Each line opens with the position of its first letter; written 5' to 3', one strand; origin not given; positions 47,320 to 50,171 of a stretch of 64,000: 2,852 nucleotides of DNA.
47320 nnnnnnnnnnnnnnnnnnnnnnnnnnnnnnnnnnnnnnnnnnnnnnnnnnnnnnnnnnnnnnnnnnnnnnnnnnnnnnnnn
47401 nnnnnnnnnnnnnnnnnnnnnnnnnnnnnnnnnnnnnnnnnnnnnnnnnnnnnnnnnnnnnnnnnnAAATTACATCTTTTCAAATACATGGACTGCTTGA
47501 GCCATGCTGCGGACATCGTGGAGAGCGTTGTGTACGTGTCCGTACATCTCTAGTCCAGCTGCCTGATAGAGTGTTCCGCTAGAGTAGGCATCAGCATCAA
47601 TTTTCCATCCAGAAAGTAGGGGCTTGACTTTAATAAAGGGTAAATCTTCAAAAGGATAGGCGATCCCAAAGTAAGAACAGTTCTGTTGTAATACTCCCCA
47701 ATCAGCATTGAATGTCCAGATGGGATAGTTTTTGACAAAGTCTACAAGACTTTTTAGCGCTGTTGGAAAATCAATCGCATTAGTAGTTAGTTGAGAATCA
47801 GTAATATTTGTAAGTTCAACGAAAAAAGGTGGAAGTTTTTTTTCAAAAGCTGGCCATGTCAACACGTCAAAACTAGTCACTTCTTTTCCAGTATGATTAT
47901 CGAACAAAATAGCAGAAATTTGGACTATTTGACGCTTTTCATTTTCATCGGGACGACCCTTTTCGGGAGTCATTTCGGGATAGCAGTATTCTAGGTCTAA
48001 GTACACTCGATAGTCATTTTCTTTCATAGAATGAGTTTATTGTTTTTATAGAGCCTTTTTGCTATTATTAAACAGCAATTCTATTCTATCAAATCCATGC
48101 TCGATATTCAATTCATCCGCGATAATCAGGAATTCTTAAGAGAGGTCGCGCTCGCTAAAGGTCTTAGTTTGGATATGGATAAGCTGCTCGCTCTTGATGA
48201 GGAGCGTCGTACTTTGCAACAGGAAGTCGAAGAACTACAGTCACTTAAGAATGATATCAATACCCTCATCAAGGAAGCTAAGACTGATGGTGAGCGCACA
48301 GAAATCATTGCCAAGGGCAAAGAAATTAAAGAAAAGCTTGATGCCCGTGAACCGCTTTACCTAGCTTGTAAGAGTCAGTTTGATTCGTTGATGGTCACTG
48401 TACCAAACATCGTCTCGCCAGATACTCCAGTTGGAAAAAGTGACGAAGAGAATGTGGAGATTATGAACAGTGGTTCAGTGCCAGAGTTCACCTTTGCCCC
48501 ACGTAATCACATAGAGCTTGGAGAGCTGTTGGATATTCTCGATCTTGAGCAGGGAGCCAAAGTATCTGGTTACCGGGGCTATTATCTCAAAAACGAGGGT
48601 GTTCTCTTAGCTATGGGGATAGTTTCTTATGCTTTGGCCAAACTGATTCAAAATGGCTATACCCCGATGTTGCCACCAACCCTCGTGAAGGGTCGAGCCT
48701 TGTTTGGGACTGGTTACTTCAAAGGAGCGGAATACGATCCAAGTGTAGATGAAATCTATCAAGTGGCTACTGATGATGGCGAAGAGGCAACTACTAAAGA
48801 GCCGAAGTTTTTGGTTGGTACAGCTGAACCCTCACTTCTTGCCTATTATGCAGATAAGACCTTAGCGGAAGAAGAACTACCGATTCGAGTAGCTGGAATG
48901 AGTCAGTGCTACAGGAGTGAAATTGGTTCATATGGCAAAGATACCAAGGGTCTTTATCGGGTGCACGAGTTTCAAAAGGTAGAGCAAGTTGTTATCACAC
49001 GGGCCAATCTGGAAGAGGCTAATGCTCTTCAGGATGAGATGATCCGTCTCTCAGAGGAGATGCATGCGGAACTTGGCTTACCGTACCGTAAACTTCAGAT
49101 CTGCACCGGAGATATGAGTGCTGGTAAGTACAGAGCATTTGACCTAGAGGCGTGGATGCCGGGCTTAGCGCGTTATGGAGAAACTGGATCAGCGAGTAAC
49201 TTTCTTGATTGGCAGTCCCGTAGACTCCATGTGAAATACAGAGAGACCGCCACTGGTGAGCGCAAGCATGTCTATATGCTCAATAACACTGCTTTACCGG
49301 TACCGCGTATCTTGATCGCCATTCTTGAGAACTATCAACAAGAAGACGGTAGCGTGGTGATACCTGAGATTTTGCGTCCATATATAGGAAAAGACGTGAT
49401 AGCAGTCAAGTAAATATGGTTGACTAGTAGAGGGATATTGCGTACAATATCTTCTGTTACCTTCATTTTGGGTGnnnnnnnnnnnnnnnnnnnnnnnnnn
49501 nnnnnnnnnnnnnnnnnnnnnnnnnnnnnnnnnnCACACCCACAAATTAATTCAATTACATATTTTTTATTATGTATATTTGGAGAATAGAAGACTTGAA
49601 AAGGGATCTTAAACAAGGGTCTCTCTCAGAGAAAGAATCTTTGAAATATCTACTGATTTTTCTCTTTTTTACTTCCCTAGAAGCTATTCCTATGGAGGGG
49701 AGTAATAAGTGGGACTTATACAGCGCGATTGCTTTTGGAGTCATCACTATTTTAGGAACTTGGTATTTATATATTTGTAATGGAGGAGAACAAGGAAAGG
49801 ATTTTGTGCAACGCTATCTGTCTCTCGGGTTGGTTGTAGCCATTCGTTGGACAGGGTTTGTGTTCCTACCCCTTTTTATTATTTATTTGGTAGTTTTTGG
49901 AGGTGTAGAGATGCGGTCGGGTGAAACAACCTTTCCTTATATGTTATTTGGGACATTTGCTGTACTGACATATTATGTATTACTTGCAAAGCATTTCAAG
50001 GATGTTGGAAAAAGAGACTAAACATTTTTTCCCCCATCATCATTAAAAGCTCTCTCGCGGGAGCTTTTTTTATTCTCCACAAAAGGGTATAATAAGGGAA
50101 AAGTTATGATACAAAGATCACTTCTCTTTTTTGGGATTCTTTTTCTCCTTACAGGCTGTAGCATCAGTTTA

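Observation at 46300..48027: Pol-beta-fold nucleotidyltransferase convergent with a DEDDh 3'-5' exonuclease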

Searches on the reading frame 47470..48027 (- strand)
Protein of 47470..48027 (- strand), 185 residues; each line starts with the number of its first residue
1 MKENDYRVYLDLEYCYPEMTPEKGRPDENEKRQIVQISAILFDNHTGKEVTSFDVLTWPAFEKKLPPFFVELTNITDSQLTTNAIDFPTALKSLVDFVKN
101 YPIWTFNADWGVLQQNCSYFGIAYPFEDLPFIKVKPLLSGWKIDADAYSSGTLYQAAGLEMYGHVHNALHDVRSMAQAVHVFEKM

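Call 3: search_protein_families(library=pfam, proteins=[window:47470-48027:-], max_evalue=1)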
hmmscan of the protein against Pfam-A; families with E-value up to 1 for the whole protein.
window:47470-48027:- (185 aa): 4 families
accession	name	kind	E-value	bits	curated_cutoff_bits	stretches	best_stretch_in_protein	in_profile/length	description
PF00929.31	RNase_T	-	2e-09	38.7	24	1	24-177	12-162/164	Exonuclease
PF16473.11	Rv2179c-like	-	8.4e-05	22.8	27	1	28-180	12-174/177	3'-5' exoribonuclease Rv2179c-like domain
PF23095.1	KH_NusA_C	-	0.11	13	34.2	0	69-97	31-58/59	Transcription termination/antitermination protein NusA, KH domain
PF17284.7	Spermine_synt_N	-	0.18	12.2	22.1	0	155-183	7-35/53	Spermidine synthase tetramerisation domain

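Call 4: search_protein_families(library=ncbifam, proteins=[window:47470-48027:-], max_evalue=1)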
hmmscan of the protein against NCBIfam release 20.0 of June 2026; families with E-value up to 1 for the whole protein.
window:47470-48027:- (185 aa): 8 families
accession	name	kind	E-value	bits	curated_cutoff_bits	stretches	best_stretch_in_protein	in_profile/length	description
NF001688.0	PRK00448.1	equivalog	3.6e-07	28.1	873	1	31-182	439-584/1445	PolC-type DNA polymerase III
NF005570.0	PRK07247.1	equivalog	1.2e-06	28.5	226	1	28-109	17-93/195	3'-5' exonuclease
NF005838.0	PRK07748.1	equivalog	1.4e-05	24.7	169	1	8-183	7-177/207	3'-5' exonuclease KapD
TIGR01405.1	polC_Gram_pos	equivalog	1.8e-05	22.6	1043.45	1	32-183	206-351/1211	DNA polymerase III subunit alpha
NF005905.0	PRK07883.1-3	equivalog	0.00014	20.6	508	1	29-127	38-133/581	DEDD exonuclease domain-containing protein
NF006316.0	PRK08517.1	equivalog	0.0011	18.3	247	1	29-100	84-149/270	3'-5' exonuclease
NF005981.0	PRK08074.1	equivalog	0.0021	16.1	789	1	31-122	20-108/931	ATP-dependent DNA helicase DinG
TIGR01407.1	dinG_rel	hypoth_equivalog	0.016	13.4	547.7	1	30-176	15-155/889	putative DnaQ family exonuclease/DinG family helicase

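Call 5: search_protein_families(library=padloc, proteins=[window:47470-48027:-], max_evalue=1)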
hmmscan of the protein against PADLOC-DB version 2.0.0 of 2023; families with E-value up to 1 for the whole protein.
window:47470-48027:- (185 aa): 1 family
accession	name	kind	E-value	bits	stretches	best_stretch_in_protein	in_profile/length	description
PDLC01247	DEDDh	-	1.2e-11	43.4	1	30-178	13-137/139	"CAS-I,CAS-II,CAS-III,CAS-IV,CAS-V,CAS-VI; associated"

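Call 34: search_solved_structures(query=window:47470-48027:-, max_evalue=0.01, show_alignments=2)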
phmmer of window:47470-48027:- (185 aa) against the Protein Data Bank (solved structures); distinct sequences matched with E-value up to 0.01: 5.
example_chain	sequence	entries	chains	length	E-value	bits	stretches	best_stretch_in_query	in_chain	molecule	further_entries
1w0h_A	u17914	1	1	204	1.7e-06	31.2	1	18-177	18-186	3'-5' EXONUCLEASE ERI1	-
4l8r_B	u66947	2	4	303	4.6e-06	29.8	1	18-177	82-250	3'-5' exoribonuclease 1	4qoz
1zbu_A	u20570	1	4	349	8.3e-06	29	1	18-177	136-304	3'-5' exonuclease ERI1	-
1zbh_A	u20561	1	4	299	2.4e-05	27.5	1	18-105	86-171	3'-5' exonuclease ERI1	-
8h18_A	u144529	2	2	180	6.7e-05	26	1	29-174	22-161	DnaQ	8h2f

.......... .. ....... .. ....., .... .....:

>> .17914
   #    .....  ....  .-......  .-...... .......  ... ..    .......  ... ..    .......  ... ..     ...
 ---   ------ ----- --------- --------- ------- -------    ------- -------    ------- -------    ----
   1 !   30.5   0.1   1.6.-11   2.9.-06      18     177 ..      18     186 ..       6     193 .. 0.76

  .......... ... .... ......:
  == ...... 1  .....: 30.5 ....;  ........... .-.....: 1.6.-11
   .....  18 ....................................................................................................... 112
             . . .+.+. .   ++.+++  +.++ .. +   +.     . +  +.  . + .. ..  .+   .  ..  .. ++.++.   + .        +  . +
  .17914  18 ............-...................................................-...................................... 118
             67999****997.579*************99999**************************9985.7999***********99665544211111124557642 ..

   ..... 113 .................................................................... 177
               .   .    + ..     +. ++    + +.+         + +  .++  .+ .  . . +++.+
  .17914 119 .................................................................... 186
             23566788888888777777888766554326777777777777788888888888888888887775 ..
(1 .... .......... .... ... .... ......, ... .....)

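Call 60: find_homologous_proteins(query=window:47470-48027:-, max_evalue=1e-10)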
Query window:47470-48027:- (185 aa): 137 proteins with E <= 1e-10 among 203 candidates; the best 120 are listed.
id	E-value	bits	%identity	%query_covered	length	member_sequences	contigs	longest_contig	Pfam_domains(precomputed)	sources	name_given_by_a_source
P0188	3.9e-124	430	100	100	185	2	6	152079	PF00929.32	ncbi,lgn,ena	-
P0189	6.1e-89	315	71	99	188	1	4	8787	PF00929.32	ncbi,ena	-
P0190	4.4e-88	312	75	98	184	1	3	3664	PF00929.32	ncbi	-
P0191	2.0e-85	303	72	98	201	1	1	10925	PF00929.32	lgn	-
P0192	2.9e-81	290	68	100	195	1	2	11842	PF00929.32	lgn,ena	-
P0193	1.0e-75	272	66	98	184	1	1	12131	PF00929.32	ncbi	-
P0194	3.1e-74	267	66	98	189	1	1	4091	PF00929.32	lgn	-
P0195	1.0e-72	262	65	98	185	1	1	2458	PF00929.32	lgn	-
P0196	3.8e-70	254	62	96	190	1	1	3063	PF00929.32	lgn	-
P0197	4.0e-70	253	62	96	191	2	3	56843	PF00929.32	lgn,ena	-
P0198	6.9e-70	253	63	96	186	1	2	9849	PF00929.32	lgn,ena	-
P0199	8.9e-70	252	59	97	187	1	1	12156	PF00929.32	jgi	jgi:inhibitor of KinA sporulation pathway (predicted exonuclease)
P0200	1.0e-69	252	64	99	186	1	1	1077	PF00929.32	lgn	-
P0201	2.6e-68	248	65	99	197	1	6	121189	PF00929.32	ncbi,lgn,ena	ncbi:MAG: 3'-5' exonuclease [Patescibacteria group bacterium]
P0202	4.1e-68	247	60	98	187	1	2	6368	PF00929.32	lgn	-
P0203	4.5e-68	247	60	99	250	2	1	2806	PF00929.32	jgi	jgi:inhibitor of KinA sporulation pathway (predicted exonuclease)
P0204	4.8e-68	247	65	99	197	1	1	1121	PF00929.32,PF16473.12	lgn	-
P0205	9.2e-68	246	62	96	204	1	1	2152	PF00929.32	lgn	-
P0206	1.1e-66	242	58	97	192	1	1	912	PF00929.32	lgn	-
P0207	1.8e-66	242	61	97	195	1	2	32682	PF00929.32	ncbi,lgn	-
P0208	1.9e-66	241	60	99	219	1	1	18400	PF00929.32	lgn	-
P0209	3.5e-66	241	61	97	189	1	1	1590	PF00929.32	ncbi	-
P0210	1.9e-65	238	59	99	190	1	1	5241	PF00929.32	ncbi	-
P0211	2.8e-65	238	61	99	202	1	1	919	PF00929.32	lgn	-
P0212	3.8e-65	237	64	91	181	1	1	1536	PF00929.32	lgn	-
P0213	5.9e-65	237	60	95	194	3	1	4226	PF00929.32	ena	-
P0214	9.5e-65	236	57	98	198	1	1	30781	PF00929.32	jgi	jgi:inhibitor of KinA sporulation pathway (predicted exonuclease)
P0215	3.6e-64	234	59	98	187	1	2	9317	PF00929.32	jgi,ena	-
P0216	7.2e-64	233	56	98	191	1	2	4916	PF00929.32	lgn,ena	-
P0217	1.8e-63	232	59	98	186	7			PF00929.32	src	-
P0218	2.8e-63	231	58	96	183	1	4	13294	PF00929.32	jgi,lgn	jgi:inhibitor of KinA sporulation pathway (predicted exonuclease)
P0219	3.9e-63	231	60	96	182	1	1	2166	PF00929.32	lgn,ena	-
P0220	4.3e-63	231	61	99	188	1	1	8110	PF00929.32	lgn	-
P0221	5.0e-63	230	57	98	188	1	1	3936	PF00929.32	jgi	jgi:DNA polymerase III alpha subunit (gram-positive type)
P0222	5.8e-63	230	58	98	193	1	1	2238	PF00929.32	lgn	-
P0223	1.1e-62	229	59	96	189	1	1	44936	PF00929.32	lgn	-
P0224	1.7e-62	229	58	96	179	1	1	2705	PF00929.32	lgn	-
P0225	1.8e-62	228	60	96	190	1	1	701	PF00929.32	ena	-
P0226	2.0e-62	228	55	99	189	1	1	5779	PF00929.32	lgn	-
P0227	3.4e-62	228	57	97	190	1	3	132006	PF00929.32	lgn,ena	-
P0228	4.3e-62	227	61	90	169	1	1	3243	PF00929.32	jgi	jgi:DNA polymerase III alpha subunit (gram-positive type)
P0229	5.9e-62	227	57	97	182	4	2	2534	PF00929.32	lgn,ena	-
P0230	9.7e-62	226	57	96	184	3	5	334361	PF00929.32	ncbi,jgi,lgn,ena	-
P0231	1.0e-61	226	60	96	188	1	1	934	PF00929.32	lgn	-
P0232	2.6e-61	225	57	97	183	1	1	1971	PF00929.32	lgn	-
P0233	2.6e-61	225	57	96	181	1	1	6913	PF00929.32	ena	-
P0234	3.6e-61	224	60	96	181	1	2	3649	PF00929.32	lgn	-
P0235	4.1e-61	224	56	96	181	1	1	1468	PF00929.32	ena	-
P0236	4.3e-61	224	58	95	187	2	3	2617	PF00929.32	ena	-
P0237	1.5e-60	222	58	96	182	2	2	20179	PF00929.32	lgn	-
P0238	2.1e-60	222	58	99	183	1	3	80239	PF00929.32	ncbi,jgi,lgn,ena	-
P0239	3.1e-60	221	58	95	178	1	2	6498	PF00929.32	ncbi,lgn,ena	-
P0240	1.1e-59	219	56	96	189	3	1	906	PF00929.32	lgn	-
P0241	1.2e-59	219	57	98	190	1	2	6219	PF00929.32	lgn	-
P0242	2.6e-59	218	56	96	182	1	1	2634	PF00929.32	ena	-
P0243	4.7e-59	217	57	96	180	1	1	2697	PF00929.32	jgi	jgi:inhibitor of KinA sporulation pathway (predicted exonuclease)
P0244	8.5e-59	217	55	97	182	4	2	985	PF00929.32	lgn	-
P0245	1.4e-58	216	56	96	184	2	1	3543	PF00929.32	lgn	-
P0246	1.6e-58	216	55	96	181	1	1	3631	PF00929.32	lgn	-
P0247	2.3e-58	215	56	96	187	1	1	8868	PF00929.32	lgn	-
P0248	3.9e-58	214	57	95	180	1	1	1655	PF00929.32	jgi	jgi:inhibitor of KinA sporulation pathway (predicted exonuclease)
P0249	4.0e-58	214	54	96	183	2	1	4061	PF00929.32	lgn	-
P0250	4.6e-58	214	59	96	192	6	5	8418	PF00929.32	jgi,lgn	jgi:inhibitor of KinA sporulation pathway (predicted exonuclease)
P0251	7.9e-58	213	54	96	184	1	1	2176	PF00929.32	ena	-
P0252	1.3e-57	213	55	97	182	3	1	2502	PF00929.32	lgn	-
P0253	1.4e-57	213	56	97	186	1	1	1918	PF00929.32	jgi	jgi:inhibitor of KinA sporulation pathway (predicted exonuclease)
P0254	1.8e-57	212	57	96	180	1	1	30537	PF00929.32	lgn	-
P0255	2.4e-57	212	55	97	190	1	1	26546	PF00929.32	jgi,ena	-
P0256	3.3e-57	211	58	96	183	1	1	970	PF00929.32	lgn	-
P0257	3.3e-57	211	57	95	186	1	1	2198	PF00929.32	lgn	-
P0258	8.8e-57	210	54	96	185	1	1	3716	PF00929.32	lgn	-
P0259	8.9e-57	210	55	96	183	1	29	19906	PF00929.32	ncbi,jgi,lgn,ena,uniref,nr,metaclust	ncbi:MAG: hypothetical protein COU28_03250 [Candidatus Magasanikbacteria bacterium CG10_big_fil_rev_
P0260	9.4e-57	210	56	96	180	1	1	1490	PF00929.32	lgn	-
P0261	1.1e-56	210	54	97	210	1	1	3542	PF00929.32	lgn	-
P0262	1.4e-56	209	53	99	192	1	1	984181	PF00929.32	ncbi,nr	ncbi:MAG: exonuclease domain-containing protein [Candidatus Magasanikbacteria bacterium]|nr:exonucle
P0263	2.3e-56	209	52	97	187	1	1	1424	PF00929.32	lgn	-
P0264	5.1e-56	207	54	96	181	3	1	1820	PF00929.32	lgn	-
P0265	6.9e-56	207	56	96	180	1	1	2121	PF00929.32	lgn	-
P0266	1.6e-55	206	53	96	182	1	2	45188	PF00929.32,PF16473.12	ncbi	-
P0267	2.8e-55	205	56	96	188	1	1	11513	PF00929.32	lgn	-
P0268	3.1e-55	205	54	96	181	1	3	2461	PF00929.32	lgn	-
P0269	3.2e-55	205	58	90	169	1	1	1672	PF00929.32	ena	-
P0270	3.4e-55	205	52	96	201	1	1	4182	PF00929.32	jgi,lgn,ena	-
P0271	4.6e-55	204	56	96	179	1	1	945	PF00929.32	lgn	-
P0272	6.3e-55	204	55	96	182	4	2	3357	PF00929.32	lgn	-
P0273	1.3e-54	203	55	96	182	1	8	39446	PF00929.32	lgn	-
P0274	1.3e-54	203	53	96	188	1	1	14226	PF00929.32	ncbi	-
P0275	1.6e-54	203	55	96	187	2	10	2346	PF00929.32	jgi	jgi:DNA polymerase III alpha subunit (gram-positive type)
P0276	2.3e-54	202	52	97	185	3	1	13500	PF00929.32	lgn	-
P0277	3.0e-54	202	52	97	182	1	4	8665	PF00929.32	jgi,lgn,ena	-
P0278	3.3e-54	202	51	96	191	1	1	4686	PF00929.32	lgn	-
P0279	5.4e-54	201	55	97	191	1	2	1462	PF00929.32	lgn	-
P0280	9.2e-54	200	53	96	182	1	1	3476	PF00929.32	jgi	jgi:inhibitor of KinA sporulation pathway (predicted exonuclease)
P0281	1.2e-53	200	53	96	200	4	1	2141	PF00929.32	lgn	-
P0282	1.5e-53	199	54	96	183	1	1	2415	PF00929.32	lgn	-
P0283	1.6e-53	199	52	96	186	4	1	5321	PF00929.32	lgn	-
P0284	3.7e-53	198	55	96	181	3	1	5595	PF00929.32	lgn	-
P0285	4.2e-53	198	54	97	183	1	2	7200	PF00929.32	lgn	-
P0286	6.2e-53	197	55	96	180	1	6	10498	PF00929.32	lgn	-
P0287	6.7e-53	197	54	97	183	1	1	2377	PF00929.32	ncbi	-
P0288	8.8e-53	197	55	96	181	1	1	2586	PF00929.32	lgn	-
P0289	1.3e-52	196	55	96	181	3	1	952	PF00929.32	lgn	-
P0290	1.8e-52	196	55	96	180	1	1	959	PF00929.32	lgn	-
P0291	2.8e-52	195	53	96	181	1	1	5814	PF00929.32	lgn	-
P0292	1.2e-51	193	52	96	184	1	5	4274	PF00929.32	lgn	-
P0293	1.3e-51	193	51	98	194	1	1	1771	PF00929.32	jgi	jgi:inhibitor of KinA sporulation pathway (predicted exonuclease)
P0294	1.3e-51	193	49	98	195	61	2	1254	PF00929.32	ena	-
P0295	2.2e-51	192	53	96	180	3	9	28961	PF00929.32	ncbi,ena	-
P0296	2.5e-51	192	52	98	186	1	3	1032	PF00929.32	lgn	-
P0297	3.7e-51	192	53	96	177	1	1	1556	PF00929.32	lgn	-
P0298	4.2e-51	191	55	89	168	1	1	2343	PF00929.32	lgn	-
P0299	1.1e-50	190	53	97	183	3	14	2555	PF00929.32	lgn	-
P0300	3.4e-50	188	53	94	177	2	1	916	PF00929.32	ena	-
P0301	9.7e-50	187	52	96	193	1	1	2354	PF00929.32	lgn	-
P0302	6.6e-49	184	51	95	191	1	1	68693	PF00929.32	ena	-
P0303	1.4e-48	183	51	97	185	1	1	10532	PF00929.32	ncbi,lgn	-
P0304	2.0e-48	183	49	96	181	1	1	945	PF00929.32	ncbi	-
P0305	2.6e-48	182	52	96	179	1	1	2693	PF00929.32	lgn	-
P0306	3.5e-48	182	51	96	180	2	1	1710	PF00929.32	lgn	-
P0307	6.2e-48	181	55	89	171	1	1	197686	PF00929.32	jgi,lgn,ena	-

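Call 61: find_encoding_contigs(protein=P0262, flank=4000, max_places=1)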
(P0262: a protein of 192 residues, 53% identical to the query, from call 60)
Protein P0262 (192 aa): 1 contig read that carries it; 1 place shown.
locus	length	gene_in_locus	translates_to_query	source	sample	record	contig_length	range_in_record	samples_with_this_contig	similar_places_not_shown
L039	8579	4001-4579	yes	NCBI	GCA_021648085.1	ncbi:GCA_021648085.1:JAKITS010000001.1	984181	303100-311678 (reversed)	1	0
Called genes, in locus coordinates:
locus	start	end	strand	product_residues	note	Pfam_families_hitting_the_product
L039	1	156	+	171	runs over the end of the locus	-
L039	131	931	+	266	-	-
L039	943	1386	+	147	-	PF07963:N_methyl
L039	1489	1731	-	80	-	PF13459:Fer4_15, PF13370:Fer4_13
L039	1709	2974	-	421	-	PF01136:Peptidase_U32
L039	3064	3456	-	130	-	-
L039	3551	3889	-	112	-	-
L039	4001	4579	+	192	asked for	PF00929:RNase_T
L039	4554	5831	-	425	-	-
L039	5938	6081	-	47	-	-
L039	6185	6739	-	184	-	-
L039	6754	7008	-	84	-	-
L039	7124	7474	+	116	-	-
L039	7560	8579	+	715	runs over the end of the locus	PF00270:DEAD, PF00271:Helicase_C, PF16124:RecQ_Zn_bind, PF09382:RQC, PF00570:HRDC, PF14493:HTH_40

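Call 62: find_encoding_contigs(protein=P0230, flank=4000, max_places=1)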
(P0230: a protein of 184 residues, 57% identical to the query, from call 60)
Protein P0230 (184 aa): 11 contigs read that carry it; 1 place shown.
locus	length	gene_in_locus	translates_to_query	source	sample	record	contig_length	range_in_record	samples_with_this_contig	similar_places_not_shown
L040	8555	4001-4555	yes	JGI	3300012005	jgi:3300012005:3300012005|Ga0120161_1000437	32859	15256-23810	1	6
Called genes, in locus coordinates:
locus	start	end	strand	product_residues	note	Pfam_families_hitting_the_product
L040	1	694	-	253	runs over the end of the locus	PF01209:Ubie_methyltran, PF03141:Methyltransf_29 (weak), PF05219:DREV (weak), PF13489:Methyltransf_23, PF08241:Methyltransf_11, PF08242:Methyltransf_12, PF13649:Methyltransf_25, PF13847:Methyltransf_31, +3 more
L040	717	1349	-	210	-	PF00406:ADK, PF13207:AAA_17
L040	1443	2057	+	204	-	PF00334:NDK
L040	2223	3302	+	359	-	PF01551:Peptidase_M23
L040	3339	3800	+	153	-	PF04977:DivIC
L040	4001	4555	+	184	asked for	PF00929:RNase_T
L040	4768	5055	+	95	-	PF04221:RelB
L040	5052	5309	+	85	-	PF15738:YafQ_toxin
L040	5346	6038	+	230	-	-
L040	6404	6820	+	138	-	PF01243:PNPOx_N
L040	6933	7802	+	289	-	-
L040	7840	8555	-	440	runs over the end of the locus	PF04024:PspC, PF22571:LiaI-LiaF-TM_PspC (weak)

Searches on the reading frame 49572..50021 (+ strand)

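Call 3: search_protein_families(library=pfam, proteins=[window:49572-50021:+], max_evalue=1)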
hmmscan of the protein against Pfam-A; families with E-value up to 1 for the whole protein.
window:49572-50021:+ (149 aa): 2 families
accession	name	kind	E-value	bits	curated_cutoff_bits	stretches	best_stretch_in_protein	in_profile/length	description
PF21096.2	RecA_C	-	0.13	12.9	27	1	52-84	7-39/57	RecA C-terminal domain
PF04246.17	RseC_MucC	-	0.53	10.7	24.4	0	98-143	72-116/130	Positive regulator of sigma(E), RseC/MucC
